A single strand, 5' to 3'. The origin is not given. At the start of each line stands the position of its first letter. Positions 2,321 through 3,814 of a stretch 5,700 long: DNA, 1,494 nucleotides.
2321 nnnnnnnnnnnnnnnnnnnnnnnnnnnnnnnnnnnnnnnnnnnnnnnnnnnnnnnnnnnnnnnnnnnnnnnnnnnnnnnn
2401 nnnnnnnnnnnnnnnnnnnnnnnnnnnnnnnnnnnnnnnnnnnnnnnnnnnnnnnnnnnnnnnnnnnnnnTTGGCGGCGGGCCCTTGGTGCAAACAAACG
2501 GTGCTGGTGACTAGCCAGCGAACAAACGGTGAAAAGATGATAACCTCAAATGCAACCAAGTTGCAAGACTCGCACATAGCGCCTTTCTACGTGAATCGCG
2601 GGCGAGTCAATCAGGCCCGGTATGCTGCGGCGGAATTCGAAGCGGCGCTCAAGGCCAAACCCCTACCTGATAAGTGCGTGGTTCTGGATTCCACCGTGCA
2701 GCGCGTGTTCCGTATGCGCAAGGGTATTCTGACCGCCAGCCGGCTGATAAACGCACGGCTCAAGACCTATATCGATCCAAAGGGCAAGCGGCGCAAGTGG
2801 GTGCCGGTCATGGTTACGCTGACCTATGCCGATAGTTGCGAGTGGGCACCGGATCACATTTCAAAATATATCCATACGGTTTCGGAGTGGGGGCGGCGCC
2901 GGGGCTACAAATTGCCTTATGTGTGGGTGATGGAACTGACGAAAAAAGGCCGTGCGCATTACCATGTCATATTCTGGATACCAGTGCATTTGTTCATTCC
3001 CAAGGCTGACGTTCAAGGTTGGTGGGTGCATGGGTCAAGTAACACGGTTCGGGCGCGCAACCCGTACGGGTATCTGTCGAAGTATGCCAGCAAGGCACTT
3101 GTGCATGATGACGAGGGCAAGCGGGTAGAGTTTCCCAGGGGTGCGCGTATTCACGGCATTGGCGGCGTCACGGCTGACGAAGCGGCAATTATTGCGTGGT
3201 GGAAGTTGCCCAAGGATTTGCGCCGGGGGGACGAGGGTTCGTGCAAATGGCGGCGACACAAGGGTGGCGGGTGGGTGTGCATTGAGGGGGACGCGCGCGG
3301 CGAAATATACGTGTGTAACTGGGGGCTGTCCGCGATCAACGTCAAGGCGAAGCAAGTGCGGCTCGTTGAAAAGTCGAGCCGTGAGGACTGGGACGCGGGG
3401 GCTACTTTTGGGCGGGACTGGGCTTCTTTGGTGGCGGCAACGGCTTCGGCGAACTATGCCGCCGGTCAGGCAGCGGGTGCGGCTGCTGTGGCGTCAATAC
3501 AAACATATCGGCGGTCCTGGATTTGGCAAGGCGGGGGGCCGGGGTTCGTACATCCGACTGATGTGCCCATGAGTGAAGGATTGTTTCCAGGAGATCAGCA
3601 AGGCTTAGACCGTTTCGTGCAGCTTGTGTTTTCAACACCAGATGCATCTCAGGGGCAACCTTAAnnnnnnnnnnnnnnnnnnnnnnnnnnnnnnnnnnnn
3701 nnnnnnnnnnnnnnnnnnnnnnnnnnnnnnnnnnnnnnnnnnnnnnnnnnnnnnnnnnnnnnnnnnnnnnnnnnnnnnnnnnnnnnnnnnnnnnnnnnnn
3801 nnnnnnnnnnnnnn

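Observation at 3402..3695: Minus-strand Arc/Mnt-like ribbon-helix-helix ORF overlapping the 3' end of rep by 263 nt (convergent dual coding)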

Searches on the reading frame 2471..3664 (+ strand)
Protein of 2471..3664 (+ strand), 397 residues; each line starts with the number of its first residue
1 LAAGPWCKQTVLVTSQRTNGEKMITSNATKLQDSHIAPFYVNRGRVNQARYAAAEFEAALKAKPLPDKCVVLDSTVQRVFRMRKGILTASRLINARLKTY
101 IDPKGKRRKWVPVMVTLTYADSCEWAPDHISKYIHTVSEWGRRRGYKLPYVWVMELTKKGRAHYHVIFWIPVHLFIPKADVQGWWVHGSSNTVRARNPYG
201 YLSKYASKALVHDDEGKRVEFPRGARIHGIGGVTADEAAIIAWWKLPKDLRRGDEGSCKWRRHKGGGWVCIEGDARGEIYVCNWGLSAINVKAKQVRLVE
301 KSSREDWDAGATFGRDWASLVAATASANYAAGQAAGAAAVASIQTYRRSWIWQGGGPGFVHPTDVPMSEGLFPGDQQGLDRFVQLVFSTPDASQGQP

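Call 4: search_protein_families(library=pfam, proteins=[window:2471-3664:+], max_evalue=1)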
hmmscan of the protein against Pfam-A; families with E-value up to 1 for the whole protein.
window:2471-3664:+ (397 aa): 2 families
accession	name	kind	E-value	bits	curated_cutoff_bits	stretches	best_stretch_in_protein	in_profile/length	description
PF23343.2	REP_ORF2-G2P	-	8.8e-30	103.4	27.8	1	113-209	2-98/99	Replication-associated protein ORF2/G2P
PF11726.14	YagK_YfjJ_C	-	0.0037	17.6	25.8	1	136-175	46-85/170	YagK/YfjJ C-terminal domain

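Call 7: search_dna_similar(query=window:2471-3664:+, collection=phages, mode=protein, max_rows=30)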
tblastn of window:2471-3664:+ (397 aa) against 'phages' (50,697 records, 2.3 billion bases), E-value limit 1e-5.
Records with a match: 16; places in all: 16; records where one place covers at least 80% of the query: 0.
Best place of each record, by identity: <60% 16.
By first word of the organism name: Xanthomonas 15; Inoviridae 1.
By host as written in the record: - 3; Xanthomonas campestris pv. campestris 3; Xanthomonas oryzae ATCC 35933 2; Xanthomonas campestris pv. vesicatora ATCC35937 2; Xanthomonas axonopodis pv. citri 2; Xanthomonas oryzae pv. oryzicola 2; Xanthomonas campestris 1; Xanthomonas campestris pv. citri 1.
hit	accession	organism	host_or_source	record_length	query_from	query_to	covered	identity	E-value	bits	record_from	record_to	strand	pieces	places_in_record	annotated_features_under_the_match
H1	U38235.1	Xanthomonas phage Lf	-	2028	70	266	50%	36.8%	2e-29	125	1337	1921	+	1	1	II: replication initiation protein | X: ORF165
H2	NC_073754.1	Xanthomonas phage phiLF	Xanthomonas campestris pv. campestris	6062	70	266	50%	36.8%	3e-29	125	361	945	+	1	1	replication initiation protein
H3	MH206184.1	Xanthomonas phage phiLf UK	Xanthomonas campestris pv. campestris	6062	70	266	50%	36.8%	3e-29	125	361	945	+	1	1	replication initiation protein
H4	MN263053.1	Xanthomonas phage phiLF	Xanthomonas campestris pv. campestris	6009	70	266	50%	36.8%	3e-29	125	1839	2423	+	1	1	record has no annotation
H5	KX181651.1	Xanthomonas phage Xf109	Xanthomonas oryzae ATCC 35933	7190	70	266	50%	36.5%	9e-29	124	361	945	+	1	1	replication initiation protein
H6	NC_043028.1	Xanthomonas phage Xf109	Xanthomonas oryzae ATCC 35933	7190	70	266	50%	36.5%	9e-29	124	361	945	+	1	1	replication initiation protein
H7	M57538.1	Xanthomonas phage Cf1c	-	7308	69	274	52%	34.9%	2e-28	123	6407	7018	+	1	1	none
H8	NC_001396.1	Xanthomonas phage Cf1c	Xanthomonas campestris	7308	69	274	52%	34.9%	2e-28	123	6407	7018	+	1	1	replication initiation protein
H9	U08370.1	Xanthomonas phage Cf1t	Xanthomonas campestris pv. citri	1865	70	274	52%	35.0%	3e-28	121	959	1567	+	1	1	ORF344, GTG start codon; site-specific recombination and integration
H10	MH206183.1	Xanthomonas phage phiXv2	Xanthomonas campestris pv. vesicatora ...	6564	70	266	50%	35.9%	1e-28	124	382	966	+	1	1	replication initiation protein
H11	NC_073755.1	Xanthomonas phage phiXv2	Xanthomonas campestris pv. vesicatora ...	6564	70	266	50%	35.9%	1e-28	124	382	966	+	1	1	replication initiation protein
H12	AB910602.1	Xanthomonas phage XacF1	Xanthomonas axonopodis pv. citri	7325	70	266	50%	35.9%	2e-28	123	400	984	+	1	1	hypothetical protein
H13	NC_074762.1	Xanthomonas phage XacF1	Xanthomonas axonopodis pv. citri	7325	70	266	50%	35.9%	2e-28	123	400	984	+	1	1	hypothetical protein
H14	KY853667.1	Xanthomonas phage Xf409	Xanthomonas oryzae pv. oryzicola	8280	70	266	50%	35.9%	2e-28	123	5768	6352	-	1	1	replication initiation protein II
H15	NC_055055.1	Xanthomonas phage Xf409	Xanthomonas oryzae pv. oryzicola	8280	70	266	50%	35.9%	2e-28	123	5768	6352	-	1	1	replication initiation protein II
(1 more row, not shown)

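Call 9: find_homologous_proteins(query=window:2471-3664:+, max_evalue=0.00001)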
Query window:2471-3664:+ (397 aa): 51 proteins with E <= 0.00001 among 7769 candidates.
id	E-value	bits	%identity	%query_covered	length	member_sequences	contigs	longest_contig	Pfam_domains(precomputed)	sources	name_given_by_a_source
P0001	1.5e-259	879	100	94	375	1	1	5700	PF23343.3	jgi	jgi:hypothetical protein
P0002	7.5e-119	416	56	91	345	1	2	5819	PF23343.3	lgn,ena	-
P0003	1.5e-115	405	55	87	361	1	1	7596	PF23343.3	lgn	-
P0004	7.3e-112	393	55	84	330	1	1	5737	PF23343.3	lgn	-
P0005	4.9e-109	383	52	92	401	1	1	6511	PF23343.3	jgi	-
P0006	1.9e-103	365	55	83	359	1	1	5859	PF23343.3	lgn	-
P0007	2.1e-103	365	60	71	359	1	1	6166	PF23343.3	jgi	-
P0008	2.3e-101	358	51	91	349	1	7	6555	PF23343.3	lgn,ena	-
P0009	3.4e-100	354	52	92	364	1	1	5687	PF23343.3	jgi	-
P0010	1.1e-97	346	53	80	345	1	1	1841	PF23343.3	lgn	-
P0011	3.5e-92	328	48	89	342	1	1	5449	PF23343.3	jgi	-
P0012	1.1e-89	320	59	64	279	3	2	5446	PF23343.3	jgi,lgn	jgi:hypothetical protein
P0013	3.2e-85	305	52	72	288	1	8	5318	PF23343.3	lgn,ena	-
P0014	8.4e-85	304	52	72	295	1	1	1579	PF23343.3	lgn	-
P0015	9.0e-78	280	54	59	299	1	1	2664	PF20199.5,PF23343.3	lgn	-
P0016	8.6e-77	277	48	72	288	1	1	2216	PF20199.5,PF23343.3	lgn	-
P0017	1.2e-76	277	54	59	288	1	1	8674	PF20199.5,PF23343.3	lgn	-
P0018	2.8e-75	272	53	61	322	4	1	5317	PF23343.3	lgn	-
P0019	1.2e-74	270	50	61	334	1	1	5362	PF20199.5,PF23343.3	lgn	-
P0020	1.4e-73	267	46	74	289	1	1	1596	PF20199.5,PF23343.3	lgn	-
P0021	6.0e-73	264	57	56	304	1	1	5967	PF20199.5,PF23343.3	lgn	-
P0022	2.8e-72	262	57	57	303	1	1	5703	PF23343.3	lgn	-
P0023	8.6e-72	261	41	78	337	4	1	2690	PF23343.3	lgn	-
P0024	6.1e-71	258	53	59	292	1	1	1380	PF23343.3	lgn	-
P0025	1.7e-70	256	54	55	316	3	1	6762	PF23343.3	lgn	-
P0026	3.5e-70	255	49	67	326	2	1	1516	PF23343.3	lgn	-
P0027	5.7e-70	255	54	57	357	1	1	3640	PF20199.5,PF23343.3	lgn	-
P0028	6.8e-70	254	56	51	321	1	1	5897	PF20199.5,PF23343.3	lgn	-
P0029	1.8e-69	253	50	64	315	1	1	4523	PF20199.5,PF23343.3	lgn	-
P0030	2.3e-69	253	52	59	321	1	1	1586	PF23343.3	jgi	-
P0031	1.4e-68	250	57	55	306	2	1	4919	PF23343.3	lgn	-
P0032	2.3e-68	249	51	56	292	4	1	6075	PF23343.3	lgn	-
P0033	3.2e-68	249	54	54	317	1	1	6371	PF23343.3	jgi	-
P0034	5.8e-68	248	55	57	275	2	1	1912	PF23343.3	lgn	-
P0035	1.7e-67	246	53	54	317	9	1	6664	PF20199.5,PF23343.3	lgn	-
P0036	3.6e-66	242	53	52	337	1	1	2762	PF23343.3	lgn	-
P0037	1.2e-61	227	51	53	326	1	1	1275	PF23343.3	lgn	-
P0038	1.4e-61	227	45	67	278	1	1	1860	PF20199.5,PF23343.3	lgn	-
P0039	4.8e-61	225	51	52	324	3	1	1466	PF20199.5,PF23343.3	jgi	-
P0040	3.5e-60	222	48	59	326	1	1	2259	PF23343.3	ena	-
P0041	4.2e-54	202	47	59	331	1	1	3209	PF23343.3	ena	-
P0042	1.9e-37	148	43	51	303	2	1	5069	PF23343.3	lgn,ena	-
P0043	2.1e-34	138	41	50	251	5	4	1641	PF23343.3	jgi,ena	-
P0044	2.8e-34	137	44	41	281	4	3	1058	PF23343.3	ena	-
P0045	6.1e-34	136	39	55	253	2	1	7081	PF23343.3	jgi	jgi:hypothetical protein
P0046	6.9e-33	133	39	51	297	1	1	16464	PF23343.3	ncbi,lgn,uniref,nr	ncbi:rolling circle replication-associated protein [Thiorhodococcus minor]|uniref:Replication-associ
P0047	1.9e-31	128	43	39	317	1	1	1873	PF23343.3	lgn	-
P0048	1.3e-30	125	38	57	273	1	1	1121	PF23343.3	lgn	-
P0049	8.4e-29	119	40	50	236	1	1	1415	PF20199.5,PF23343.3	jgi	jgi:hypothetical protein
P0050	8.1e-25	106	42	39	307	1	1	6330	PF20199.5,PF23343.3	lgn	-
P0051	1.3e-20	92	36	55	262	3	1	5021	PF20199.5,PF23343.3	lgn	-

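Call 10: find_encoding_contigs(protein=P0002, flank=8000, max_places=2)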
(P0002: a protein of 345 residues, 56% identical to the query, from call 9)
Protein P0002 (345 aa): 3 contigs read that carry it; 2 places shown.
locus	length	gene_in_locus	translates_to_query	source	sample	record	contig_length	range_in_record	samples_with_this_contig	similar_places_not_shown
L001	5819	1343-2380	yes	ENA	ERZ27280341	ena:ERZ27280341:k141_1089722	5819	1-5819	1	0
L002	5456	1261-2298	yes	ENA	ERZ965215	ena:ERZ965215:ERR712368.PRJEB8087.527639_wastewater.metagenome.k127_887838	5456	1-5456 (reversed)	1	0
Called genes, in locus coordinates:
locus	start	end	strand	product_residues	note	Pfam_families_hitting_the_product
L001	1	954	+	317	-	?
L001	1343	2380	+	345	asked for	PF23343:REP_ORF2-G2P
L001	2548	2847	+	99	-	-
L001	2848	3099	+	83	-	-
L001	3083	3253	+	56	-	PF05356:Phage_Coat_B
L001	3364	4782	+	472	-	-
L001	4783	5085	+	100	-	PF10734:DUF2523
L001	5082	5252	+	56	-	-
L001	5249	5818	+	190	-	?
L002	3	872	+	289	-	?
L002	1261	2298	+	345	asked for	PF23343:REP_ORF2-G2P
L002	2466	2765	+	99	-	-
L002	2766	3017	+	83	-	-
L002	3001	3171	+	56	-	PF05356:Phage_Coat_B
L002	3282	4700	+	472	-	-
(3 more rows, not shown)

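Call 11: find_encoding_contigs(protein=P0003, flank=8000, max_places=2)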
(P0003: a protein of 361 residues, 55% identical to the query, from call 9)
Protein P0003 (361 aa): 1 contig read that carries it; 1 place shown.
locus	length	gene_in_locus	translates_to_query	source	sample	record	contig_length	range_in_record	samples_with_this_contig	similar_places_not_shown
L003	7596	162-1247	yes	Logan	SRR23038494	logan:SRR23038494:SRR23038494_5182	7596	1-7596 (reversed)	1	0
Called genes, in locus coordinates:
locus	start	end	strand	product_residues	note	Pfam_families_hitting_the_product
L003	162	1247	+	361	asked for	PF23343:REP_ORF2-G2P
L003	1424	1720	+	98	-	-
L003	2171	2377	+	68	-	PF19199:Phage_coatGP8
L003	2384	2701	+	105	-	-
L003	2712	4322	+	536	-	-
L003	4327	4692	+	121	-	-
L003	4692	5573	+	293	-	PF05707:Zot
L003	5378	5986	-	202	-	-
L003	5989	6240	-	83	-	-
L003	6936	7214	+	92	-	-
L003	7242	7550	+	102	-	-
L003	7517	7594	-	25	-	?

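Call 12: find_encoding_contigs(protein=P0005, flank=8000, max_places=2)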
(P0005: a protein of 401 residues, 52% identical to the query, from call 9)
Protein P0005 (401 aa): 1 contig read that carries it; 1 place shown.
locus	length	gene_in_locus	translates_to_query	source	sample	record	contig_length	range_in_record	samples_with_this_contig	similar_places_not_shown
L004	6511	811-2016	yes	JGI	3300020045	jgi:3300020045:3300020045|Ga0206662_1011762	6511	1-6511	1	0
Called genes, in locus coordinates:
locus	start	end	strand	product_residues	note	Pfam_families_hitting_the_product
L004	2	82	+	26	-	?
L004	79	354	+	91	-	-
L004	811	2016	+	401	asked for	PF23343:REP_ORF2-G2P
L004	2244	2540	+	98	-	-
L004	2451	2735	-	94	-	-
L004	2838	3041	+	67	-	PF19199:Phage_coatGP8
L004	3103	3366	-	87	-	-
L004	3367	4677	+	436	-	-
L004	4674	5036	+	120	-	-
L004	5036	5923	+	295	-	PF05707:Zot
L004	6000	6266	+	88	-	-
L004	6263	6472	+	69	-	-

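Call 13: find_encoding_contigs(protein=P0009, flank=8000, max_places=2)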
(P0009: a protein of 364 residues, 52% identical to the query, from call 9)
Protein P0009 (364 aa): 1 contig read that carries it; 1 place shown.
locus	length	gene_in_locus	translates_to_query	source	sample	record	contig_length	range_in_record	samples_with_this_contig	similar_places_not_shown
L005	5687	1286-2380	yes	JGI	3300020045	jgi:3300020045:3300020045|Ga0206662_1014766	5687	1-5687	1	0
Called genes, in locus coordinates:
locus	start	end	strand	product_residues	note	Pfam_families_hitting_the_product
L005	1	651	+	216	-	?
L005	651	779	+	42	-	-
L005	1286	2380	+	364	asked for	PF23343:REP_ORF2-G2P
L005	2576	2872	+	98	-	-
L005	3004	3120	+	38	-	-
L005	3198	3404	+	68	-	PF19199:Phage_coatGP8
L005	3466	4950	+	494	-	-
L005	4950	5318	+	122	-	-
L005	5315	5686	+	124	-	?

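Call 14: find_encoding_contigs(protein=P0001, flank=8000, max_places=3)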
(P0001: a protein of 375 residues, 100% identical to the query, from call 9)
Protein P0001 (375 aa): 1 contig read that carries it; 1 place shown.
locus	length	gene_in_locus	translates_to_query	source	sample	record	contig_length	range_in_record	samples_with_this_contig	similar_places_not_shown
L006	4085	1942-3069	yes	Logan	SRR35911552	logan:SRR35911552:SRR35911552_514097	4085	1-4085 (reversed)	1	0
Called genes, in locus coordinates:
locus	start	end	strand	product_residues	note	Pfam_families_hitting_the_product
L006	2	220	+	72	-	?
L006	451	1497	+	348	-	PF05707:Zot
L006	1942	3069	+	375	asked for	PF23343:REP_ORF2-G2P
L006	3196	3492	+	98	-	-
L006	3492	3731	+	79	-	-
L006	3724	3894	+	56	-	PF05356:Phage_Coat_B (weak)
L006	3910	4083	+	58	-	?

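Call 15: find_encoding_contigs(protein=P0004, flank=8000, max_places=2)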
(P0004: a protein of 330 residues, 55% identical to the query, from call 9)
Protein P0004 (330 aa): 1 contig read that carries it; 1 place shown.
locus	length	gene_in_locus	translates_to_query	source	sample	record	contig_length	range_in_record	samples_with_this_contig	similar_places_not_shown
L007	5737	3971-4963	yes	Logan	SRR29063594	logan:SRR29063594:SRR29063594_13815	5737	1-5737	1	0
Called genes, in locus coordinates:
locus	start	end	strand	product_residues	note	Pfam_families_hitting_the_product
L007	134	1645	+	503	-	-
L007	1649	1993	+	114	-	PF10734:DUF2523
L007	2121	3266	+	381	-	PF05707:Zot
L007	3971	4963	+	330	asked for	PF23343:REP_ORF2-G2P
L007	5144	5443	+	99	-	-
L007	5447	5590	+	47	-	-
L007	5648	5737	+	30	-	?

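Call 16: find_encoding_contigs(protein=P0006, flank=8000, max_places=2)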
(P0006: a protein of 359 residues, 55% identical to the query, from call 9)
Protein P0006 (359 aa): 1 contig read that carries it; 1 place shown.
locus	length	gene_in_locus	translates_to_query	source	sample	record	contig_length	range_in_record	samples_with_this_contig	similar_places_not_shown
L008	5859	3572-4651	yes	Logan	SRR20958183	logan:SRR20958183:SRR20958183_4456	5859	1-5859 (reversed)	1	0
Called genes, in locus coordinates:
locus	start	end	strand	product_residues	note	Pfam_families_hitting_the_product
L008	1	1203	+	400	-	?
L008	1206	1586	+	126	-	-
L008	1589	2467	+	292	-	PF05707:Zot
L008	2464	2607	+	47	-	-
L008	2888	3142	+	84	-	-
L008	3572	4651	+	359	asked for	PF23343:REP_ORF2-G2P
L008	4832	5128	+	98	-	-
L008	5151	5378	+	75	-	-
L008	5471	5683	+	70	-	PF19199:Phage_coatGP8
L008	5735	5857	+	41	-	?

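Call 17: find_encoding_contigs(protein=P0007, flank=8000, max_places=2)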
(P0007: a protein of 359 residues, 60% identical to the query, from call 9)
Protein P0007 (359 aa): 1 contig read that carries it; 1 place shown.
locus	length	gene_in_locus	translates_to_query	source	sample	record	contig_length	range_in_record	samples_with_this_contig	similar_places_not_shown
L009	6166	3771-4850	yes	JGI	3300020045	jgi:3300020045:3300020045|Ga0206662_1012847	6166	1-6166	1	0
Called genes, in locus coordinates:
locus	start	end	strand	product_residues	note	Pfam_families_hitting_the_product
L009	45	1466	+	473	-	-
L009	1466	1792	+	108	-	PF17537:DUF5455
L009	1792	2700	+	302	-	PF05707:Zot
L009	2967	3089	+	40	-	-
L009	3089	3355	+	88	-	-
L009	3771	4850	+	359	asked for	PF23343:REP_ORF2-G2P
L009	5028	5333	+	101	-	-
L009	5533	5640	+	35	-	-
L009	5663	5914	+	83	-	PF19199:Phage_coatGP8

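Call 60: find_related_loci(query=A4, collection=genome_contigs, flank=5000)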
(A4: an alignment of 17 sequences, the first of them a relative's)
Query A4 (375 aa) in genome_contigs; peptide patterns used: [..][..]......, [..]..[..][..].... (x = any residue, [..] = any of these).
113 stretches matched a pattern; 36 encode a relative of the query (tblastn E <= 1e-3); 36 distinct loci.
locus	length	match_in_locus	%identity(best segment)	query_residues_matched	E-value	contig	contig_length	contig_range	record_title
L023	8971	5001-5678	41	48-280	6e-46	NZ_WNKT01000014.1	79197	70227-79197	Allochromatium palmeri strain DSM 15591 NODE_14_length_79197_cov_36.7406, whole genome shotgun sequence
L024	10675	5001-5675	40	48-280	8e-44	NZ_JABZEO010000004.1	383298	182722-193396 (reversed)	Allochromatium humboldtianum strain DSM 21881 assembly_contig_4, whole genome shotgun sequence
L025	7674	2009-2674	38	49-274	4e-41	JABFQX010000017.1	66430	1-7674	MAG: Methyloglobulus sp. isolate P-RSF-IL-05 seq_182, whole genome shotgun sequence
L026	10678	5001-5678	38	48-280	2e-40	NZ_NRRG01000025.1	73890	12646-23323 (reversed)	Thiocystis violacea strain DSM 207 scaffold0025, whole genome shotgun sequence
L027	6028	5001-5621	38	48-269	2e-39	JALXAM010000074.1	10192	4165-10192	MAG: Sedimenticola sp. isolate T2_metabat1_scaf2bin.270 T2_NODE_8745_length_10192_cov_8.293989, whole genome shotgun seq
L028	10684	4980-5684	34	20-269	8e-39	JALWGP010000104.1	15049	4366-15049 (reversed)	MAG: Sedimenticola sp. isolate T11_metabat2_scaf2bin.180 T11_NODE_1574_length_15049_cov_1.649511, whole genome shotgun s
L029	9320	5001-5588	39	46-247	1e-37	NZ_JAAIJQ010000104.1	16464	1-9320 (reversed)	Thiorhodococcus minor strain DSM 11518 NODE_104_length_16464_cov_23.8811, whole genome shotgun sequence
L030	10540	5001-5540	40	56-250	2e-37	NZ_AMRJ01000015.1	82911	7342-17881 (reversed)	Alcanivorax hongdengensis A-11-3 contig15, whole genome shotgun sequence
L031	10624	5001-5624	37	13-229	8e-37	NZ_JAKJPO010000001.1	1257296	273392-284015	Marilutibacter chinensis strain TLK-CK17 Scaffold1_1, whole genome shotgun sequence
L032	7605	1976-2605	37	35-244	1e-36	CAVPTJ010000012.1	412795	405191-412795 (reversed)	MAG: uncultured Gammaproteobacteria bacterium isolate MFD09671.bin.2.125 genome assembly, contig: contig_49354, whole ge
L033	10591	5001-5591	37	48-262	2e-36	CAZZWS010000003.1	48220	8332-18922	MAG: Beijerinckiaceae bacterium isolate Green_Q.bin.1 genome assembly, contig: NODE_21_length_48220_cov_6.965660, whole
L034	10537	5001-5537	39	48-229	7e-36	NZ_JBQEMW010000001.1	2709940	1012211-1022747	Luteimonas sp. 22616 scaffold1, whole genome shotgun sequence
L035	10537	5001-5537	39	48-229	7e-36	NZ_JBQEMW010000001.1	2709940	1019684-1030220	Luteimonas sp. 22616 scaffold1, whole genome shotgun sequence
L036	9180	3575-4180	35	41-244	5e-33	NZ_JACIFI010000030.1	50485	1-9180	Xanthomonas sp. 3075 Ga0372492_30, whole genome shotgun sequence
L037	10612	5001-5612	37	47-252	4e-33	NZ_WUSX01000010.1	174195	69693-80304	Luteimonas cellulosilyticus strain MIC 1.5 scaffold10, whole genome shotgun sequence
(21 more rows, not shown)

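Call 74: search_protein_families(library=phrogs, proteins=[window:2537-3661:+], max_evalue=0.01)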
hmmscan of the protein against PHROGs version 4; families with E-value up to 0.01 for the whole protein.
window:2537-3661:+ (375 aa): 3 families
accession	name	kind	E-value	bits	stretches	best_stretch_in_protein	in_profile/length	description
phrog_2969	-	DNA, RNA and nucleotide metabolism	4.4e-37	128.9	1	41-264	114-331/346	replication initiation protein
phrog_3584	-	DNA, RNA and nucleotide metabolism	9.3e-07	29.5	1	92-184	71-173/265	replication initiation protein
phrog_3419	-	DNA, RNA and nucleotide metabolism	0.00015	22.4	1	92-188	107-213/289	rolling circle DNA replication initiation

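Call 85: find_related_loci(query=A4, collection=metagenome_contigs, flank=3000)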
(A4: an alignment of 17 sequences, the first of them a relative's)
Query A4 (375 aa) in metagenome_contigs; peptide patterns used: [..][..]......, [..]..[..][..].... (x = any residue, [..] = any of these).
269 stretches matched a pattern; 155 encode a relative of the query (tblastn E <= 1e-3); the best 80 are kept; 80 distinct loci.
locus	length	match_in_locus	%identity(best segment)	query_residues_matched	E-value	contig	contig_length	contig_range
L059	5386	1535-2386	42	45-340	5e-66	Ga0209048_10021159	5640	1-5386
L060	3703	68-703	46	49-277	6e-58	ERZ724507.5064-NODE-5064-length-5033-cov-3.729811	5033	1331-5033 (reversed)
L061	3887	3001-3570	45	42-248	1e-50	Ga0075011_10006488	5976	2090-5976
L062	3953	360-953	42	50-261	1e-49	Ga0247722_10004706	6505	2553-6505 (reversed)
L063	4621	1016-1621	43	47-267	1e-49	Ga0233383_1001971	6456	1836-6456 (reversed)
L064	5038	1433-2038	43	47-267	1e-49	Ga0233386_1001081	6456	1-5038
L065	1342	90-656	48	44-247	3e-51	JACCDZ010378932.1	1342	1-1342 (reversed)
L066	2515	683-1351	40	26-264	4e-47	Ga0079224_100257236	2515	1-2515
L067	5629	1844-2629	37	9-277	1e-46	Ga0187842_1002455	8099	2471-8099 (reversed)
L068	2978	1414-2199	37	9-277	1e-46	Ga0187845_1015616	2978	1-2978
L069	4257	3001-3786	37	9-277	1e-46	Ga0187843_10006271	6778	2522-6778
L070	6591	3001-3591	42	49-249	1e-45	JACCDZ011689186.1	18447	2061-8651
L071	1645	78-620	43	48-244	7e-45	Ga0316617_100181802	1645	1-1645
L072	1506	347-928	40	44-247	8e-44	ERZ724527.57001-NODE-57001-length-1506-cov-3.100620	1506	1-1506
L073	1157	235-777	42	48-244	4e-44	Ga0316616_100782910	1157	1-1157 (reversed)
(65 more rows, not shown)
